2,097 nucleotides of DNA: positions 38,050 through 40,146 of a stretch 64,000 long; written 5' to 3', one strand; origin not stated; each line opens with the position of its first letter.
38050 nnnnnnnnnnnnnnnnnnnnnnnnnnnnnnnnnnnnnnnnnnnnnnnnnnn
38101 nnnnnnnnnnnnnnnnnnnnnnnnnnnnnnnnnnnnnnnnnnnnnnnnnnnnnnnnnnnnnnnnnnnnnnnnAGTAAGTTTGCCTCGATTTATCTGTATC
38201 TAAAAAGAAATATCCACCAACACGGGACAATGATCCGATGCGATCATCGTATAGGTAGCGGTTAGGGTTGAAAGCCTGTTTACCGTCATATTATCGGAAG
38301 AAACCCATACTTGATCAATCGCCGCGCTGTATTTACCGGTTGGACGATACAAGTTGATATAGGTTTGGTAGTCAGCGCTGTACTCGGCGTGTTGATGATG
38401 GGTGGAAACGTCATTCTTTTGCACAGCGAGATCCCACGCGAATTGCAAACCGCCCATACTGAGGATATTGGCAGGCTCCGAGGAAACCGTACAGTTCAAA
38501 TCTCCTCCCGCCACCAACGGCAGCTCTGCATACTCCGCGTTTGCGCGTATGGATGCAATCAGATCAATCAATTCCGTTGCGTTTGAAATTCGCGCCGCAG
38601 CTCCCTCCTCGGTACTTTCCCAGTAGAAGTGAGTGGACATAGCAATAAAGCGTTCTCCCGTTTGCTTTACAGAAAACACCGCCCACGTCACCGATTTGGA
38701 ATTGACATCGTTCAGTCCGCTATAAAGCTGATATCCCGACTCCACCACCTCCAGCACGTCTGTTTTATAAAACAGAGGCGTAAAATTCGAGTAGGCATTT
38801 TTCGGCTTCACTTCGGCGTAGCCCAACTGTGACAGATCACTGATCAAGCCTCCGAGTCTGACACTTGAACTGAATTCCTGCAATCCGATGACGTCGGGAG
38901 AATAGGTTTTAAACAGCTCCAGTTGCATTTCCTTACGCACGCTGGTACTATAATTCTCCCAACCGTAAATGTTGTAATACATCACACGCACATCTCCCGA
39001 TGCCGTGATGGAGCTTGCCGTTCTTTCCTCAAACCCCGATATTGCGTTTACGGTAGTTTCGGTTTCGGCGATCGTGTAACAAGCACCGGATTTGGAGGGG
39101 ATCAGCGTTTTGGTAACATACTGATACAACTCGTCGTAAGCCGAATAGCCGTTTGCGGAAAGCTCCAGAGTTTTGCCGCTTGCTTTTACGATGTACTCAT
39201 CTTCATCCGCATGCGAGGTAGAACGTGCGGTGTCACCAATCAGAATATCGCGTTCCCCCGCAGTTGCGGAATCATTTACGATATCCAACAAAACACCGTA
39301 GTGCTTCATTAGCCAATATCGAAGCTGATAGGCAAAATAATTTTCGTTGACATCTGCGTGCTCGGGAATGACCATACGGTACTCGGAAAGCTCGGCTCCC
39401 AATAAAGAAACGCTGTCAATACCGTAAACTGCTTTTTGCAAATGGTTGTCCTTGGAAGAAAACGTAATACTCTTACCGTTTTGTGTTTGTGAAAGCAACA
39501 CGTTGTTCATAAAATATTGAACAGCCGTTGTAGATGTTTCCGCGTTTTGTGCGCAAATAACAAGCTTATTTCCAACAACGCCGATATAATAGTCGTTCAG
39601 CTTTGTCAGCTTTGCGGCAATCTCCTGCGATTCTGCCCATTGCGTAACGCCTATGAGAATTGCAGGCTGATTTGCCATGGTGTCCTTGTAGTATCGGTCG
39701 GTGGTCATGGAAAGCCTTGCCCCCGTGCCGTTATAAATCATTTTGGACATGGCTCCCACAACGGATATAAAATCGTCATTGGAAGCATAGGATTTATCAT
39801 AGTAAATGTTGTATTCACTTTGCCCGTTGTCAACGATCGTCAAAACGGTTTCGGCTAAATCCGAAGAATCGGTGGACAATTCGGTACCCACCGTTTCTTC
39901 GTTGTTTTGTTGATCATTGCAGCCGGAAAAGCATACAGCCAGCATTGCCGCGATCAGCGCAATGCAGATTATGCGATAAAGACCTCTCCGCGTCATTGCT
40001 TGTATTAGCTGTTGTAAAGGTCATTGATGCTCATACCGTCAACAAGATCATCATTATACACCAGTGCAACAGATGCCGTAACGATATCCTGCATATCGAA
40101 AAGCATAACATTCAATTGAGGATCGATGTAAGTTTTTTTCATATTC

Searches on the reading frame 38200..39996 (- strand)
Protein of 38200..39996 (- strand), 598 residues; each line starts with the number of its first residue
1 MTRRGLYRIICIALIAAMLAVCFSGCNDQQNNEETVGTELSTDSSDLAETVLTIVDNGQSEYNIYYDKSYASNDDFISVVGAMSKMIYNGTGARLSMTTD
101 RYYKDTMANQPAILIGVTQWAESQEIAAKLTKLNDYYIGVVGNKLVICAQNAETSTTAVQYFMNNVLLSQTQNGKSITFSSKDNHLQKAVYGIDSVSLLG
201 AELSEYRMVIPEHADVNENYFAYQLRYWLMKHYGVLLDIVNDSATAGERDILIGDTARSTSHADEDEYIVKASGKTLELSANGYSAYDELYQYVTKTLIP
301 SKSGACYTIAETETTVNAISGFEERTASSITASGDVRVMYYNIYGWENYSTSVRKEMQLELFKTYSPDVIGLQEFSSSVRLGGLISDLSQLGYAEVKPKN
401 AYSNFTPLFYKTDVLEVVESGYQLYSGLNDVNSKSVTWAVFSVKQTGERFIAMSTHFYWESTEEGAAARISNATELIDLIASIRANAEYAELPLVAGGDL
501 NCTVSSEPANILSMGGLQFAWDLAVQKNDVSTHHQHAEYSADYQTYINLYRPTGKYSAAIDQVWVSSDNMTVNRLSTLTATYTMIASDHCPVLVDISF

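Call 67: search_protein_families(library=pfam, proteins=[window:38200-39996:-], max_evalue=0.00001)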
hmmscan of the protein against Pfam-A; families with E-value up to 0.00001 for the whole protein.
window:38200-39996:- (598 aa): 1 family
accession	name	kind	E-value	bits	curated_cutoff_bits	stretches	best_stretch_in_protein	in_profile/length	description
PF03372.29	Exo_endo_phos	-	5.1e-07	30.1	24.5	1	341-589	3-225/225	Endonuclease/Exonuclease/phosphatase family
